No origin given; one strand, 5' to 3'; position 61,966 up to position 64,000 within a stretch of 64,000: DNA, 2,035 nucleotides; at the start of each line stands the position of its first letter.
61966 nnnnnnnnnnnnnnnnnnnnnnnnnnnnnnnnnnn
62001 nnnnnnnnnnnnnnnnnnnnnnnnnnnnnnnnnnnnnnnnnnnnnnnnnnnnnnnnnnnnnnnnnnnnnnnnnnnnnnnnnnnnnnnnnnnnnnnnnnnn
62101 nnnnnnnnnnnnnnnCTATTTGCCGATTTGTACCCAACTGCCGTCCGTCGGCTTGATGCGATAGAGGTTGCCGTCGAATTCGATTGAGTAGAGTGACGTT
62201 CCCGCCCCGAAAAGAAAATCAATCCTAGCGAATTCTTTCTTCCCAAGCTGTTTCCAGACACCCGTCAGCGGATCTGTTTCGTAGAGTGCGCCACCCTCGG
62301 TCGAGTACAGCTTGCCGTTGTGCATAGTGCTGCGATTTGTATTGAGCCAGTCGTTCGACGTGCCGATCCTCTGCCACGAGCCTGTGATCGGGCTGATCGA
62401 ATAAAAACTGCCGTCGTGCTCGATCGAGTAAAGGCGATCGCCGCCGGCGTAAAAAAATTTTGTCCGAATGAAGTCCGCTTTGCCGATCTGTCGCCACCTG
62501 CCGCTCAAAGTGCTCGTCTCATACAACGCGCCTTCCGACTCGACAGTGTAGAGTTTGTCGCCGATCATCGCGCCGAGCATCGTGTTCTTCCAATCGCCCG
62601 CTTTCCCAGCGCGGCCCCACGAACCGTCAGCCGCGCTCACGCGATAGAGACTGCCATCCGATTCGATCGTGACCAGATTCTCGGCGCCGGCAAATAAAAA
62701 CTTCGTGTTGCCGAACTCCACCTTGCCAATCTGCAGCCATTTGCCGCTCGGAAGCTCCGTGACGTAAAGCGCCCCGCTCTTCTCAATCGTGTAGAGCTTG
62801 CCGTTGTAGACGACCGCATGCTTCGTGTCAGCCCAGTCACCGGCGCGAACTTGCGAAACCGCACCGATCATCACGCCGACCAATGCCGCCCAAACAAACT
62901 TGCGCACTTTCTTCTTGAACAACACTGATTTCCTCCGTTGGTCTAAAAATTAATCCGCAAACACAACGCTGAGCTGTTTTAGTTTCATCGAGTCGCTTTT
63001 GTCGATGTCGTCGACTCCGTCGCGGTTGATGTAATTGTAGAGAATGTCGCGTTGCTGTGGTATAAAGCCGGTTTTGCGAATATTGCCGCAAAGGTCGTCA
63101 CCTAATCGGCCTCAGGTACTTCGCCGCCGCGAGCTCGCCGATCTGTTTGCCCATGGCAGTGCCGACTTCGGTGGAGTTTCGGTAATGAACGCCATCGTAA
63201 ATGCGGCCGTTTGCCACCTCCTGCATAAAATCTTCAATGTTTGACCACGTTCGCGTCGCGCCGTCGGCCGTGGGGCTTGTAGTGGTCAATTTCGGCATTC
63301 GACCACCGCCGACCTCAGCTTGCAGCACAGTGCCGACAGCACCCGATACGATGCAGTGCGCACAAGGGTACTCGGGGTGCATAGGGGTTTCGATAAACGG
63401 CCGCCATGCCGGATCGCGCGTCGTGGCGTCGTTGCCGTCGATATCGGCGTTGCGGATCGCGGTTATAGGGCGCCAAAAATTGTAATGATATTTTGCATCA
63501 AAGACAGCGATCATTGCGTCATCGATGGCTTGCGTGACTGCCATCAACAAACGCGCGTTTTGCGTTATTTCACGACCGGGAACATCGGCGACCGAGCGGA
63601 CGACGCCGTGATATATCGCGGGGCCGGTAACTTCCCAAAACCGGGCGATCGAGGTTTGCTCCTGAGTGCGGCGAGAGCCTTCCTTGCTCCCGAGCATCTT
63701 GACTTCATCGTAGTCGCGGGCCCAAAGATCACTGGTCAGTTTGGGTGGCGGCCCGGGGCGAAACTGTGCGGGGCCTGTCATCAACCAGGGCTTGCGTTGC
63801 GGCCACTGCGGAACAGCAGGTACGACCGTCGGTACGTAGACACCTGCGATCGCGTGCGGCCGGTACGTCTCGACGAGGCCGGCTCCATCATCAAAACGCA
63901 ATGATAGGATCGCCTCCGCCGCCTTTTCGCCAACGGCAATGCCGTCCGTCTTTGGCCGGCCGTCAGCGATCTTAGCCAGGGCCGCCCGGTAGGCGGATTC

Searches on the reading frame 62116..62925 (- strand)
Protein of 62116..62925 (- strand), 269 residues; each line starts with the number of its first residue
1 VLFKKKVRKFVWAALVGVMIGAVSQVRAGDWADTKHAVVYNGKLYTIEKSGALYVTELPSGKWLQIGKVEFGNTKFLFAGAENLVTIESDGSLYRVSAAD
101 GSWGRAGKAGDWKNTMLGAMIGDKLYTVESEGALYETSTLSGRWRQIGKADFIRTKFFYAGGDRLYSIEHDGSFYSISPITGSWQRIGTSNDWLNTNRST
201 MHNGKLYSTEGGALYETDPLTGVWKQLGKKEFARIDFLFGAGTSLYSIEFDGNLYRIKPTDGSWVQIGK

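Call 75: search_protein_families(library=pfam, proteins=[window:62116-62925:-], max_evalue=0.0001)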
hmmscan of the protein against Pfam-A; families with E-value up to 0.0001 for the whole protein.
window:62116-62925:- (269 aa): 2 families
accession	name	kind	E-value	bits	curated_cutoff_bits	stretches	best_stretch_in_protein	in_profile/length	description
PF13360.13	PQQ_2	-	1.2e-05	25.5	27.6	0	37-102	165-228/233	Outer membrane protein assembly factor BamB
PF19755.4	DUF6242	-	2.7e-05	24.6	29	0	32-137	143-211/217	Domain of unknown function (DUF6242)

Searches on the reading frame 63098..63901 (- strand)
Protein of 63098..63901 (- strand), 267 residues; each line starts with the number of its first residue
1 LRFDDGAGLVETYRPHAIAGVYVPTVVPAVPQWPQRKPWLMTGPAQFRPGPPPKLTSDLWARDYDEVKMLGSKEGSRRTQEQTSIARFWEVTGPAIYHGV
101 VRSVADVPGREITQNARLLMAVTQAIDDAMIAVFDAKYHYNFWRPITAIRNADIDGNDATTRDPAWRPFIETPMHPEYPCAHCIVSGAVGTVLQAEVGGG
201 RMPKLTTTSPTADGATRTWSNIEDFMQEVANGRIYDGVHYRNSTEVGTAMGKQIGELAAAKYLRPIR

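Call 75: search_protein_families(library=pfam, proteins=[window:63098-63901:-], max_evalue=0.0001)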
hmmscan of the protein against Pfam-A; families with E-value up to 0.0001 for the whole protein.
window:63098-63901:- (267 aa): 1 family
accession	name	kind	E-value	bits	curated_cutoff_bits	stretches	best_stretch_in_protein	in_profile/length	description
PF22778.2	VCPO_2nd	-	1.4e-07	32.2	27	1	128-261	12-166/177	VCPO second helical-bundle domain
